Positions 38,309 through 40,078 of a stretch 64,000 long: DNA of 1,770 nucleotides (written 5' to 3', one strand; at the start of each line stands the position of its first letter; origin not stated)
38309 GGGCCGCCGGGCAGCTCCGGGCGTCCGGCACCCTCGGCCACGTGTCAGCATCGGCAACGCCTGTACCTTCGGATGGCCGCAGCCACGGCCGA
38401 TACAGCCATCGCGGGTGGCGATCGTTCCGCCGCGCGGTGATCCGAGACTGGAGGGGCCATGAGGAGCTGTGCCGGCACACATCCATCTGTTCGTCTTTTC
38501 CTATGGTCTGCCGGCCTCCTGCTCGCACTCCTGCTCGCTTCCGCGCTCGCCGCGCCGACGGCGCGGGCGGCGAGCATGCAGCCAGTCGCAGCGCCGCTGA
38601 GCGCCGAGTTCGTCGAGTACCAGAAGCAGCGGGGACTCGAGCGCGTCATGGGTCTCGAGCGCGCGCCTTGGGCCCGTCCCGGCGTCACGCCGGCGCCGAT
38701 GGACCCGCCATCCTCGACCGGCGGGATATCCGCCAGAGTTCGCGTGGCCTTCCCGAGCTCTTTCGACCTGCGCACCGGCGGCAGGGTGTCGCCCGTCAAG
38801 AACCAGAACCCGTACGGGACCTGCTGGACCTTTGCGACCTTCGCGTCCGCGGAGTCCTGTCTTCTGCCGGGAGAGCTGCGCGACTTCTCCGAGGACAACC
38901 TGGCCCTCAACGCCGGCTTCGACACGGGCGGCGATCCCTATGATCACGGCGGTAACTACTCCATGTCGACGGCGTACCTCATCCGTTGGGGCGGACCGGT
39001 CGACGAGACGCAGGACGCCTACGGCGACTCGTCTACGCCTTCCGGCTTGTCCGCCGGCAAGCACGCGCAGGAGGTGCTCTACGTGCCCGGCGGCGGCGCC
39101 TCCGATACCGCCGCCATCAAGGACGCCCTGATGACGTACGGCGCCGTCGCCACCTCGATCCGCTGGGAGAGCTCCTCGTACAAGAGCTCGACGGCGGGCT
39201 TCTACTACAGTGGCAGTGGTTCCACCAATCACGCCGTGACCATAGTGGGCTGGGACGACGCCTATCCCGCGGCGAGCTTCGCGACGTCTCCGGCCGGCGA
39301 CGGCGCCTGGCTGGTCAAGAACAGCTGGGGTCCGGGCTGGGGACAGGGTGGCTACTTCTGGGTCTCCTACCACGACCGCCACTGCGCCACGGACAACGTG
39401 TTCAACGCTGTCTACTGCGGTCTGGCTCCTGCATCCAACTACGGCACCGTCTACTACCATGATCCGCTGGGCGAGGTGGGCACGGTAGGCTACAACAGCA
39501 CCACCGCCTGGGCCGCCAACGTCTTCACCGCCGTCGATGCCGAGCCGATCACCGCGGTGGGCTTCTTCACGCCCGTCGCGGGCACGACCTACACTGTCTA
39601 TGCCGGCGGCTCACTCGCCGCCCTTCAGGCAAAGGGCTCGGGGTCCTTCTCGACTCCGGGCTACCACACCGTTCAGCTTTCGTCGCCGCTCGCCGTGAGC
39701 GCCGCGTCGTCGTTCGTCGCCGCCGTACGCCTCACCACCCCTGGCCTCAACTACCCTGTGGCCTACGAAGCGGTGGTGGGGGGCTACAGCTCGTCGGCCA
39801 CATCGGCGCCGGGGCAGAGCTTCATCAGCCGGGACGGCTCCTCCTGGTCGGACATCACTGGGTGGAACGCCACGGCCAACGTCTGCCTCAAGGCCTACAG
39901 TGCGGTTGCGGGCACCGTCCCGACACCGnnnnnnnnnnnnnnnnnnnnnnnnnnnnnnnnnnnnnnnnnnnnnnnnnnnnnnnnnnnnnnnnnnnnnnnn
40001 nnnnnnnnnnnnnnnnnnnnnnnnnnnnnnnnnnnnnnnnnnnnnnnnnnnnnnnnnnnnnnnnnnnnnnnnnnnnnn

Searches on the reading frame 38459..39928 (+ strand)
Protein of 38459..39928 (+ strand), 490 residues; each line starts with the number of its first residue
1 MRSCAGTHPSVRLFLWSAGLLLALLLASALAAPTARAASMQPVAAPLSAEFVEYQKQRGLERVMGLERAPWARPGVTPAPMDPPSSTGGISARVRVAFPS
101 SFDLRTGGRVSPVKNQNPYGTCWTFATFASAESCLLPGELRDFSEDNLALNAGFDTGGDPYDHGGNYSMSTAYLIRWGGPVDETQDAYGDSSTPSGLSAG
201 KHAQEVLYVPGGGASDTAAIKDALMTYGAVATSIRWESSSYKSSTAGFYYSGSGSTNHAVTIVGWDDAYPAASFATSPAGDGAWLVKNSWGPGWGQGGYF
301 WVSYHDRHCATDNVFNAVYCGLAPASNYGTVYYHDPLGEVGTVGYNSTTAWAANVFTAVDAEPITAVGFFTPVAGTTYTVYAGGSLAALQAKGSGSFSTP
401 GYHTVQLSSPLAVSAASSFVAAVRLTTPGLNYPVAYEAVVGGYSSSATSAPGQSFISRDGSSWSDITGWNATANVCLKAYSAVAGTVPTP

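Call 52: find_homologous_proteins(query=window:38459-39928:+, max_evalue=1e-20)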
Query window:38459-39928:+ (490 aa): 805 proteins with E <= 1e-20 among 8000 candidates; the best 120 are listed.
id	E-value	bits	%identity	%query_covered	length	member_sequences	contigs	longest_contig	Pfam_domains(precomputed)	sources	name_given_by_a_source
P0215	8.1e-213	726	70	92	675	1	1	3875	PF00112.30,PF18560.8,PF19077.7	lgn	-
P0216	8.3e-203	693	69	91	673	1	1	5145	PF00112.30,PF18560.8,PF19077.7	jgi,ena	jgi:C1A family cysteine protease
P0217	4.3e-200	684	66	91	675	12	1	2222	PF00112.30,PF18560.8,PF19077.7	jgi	jgi:C1A family cysteine protease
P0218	1.5e-192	659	65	90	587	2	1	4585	PF00112.30,PF18560.8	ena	-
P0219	5.6e-191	654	65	95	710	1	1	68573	PF00112.30,PF04151.22,PF18560.8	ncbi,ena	-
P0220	2.5e-190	652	66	89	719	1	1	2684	PF00112.30,PF04151.22,PF18560.8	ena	-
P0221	5.7e-188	644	63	91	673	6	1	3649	PF00112.30,PF18560.8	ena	-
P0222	1.7e-187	643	64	94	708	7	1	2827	PF00112.30,PF04151.22,PF18560.8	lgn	-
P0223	5.3e-187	641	65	89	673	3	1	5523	PF00112.30,PF18560.8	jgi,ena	-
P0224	2.2e-185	636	64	93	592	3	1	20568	PF00112.30,PF18560.8,PF03051.22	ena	-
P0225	3.6e-184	632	63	94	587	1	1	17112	PF00112.30,PF18560.8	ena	-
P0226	4.2e-184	631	65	89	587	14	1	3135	PF00112.30,PF18560.8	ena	-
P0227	7.6e-184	631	64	91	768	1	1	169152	PF00112.30,PF18560.8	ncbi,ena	-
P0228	1.5e-182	626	63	94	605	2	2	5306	PF00112.30,PF18560.8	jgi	jgi:C1A family cysteine protease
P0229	5.5e-182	624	63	96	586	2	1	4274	PF00112.30,PF18560.8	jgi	jgi:C1A family cysteine protease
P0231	3.3e-179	615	61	94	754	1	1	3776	PF00112.30,PF04151.22,PF18560.8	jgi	jgi:C1A family cysteine protease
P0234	1.1e-175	604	59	97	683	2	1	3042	PF00112.30,PF18560.8,PF19077.7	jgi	jgi:C1A family cysteine protease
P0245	8.3e-161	555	55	93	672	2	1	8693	PF00112.30,PF18560.8,PF03051.22,PF19077.7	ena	-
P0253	2.0e-144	501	55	84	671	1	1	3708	PF00112.30,PF18560.8,PF19077.7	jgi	jgi:C1A family cysteine protease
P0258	4.2e-142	493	52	89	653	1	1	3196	PF00112.30,PF18560.8,PF19077.7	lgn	-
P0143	1.7e-141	491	50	94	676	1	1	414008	PF00112.30,PF18560.8,PF19077.7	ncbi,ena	-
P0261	7.5e-140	485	51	89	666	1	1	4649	PF00112.30,PF18560.8,PF19077.7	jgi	-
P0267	3.3e-132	460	49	95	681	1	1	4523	PF00112.30,PF18560.8,PF19077.7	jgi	jgi:C1A family cysteine protease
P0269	1.8e-129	451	47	96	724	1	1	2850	PF00112.30,PF04151.22,PF18560.8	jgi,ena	-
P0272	1.3e-127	445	47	96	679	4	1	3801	PF00112.30,PF18560.8,PF19077.7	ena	-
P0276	2.3e-124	434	54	80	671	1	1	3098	PF13313.12,PF00112.30,PF18560.8,PF19077.7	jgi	jgi:C1A family cysteine protease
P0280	3.3e-123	431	53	81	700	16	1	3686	PF00112.30,PF04151.22,PF01833.31,PF18560.8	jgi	-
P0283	6.8e-122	426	51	83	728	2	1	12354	PF00112.30,PF18560.8,PF19077.7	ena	-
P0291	2.9e-120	421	47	94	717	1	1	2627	PF00112.30,PF18560.8,PF19077.7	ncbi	-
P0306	4.0e-116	407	48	89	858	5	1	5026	PF00112.30,PF18560.8,PF19077.7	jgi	jgi:C1A family cysteine protease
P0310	6.7e-116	406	53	80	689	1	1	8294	PF00112.30,PF18560.8,PF19077.7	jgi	jgi:C1A family cysteine protease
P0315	4.9e-115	404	51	81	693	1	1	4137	PF13313.12,PF00112.30,PF18560.8,PF19077.7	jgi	jgi:C1A family cysteine protease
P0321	2.3e-114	401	47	96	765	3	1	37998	PF00112.30,PF18560.8,PF19077.7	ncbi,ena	-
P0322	4.5e-114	400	47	92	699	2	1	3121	PF00112.30,PF18560.8,PF19077.7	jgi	jgi:C1A family cysteine protease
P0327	3.4e-113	397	45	97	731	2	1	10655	PF00112.30,PF18560.8,PF19077.7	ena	-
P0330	5.7e-113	397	53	76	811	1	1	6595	PF00112.30,PF04151.22,PF18560.8,PF19077.7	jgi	-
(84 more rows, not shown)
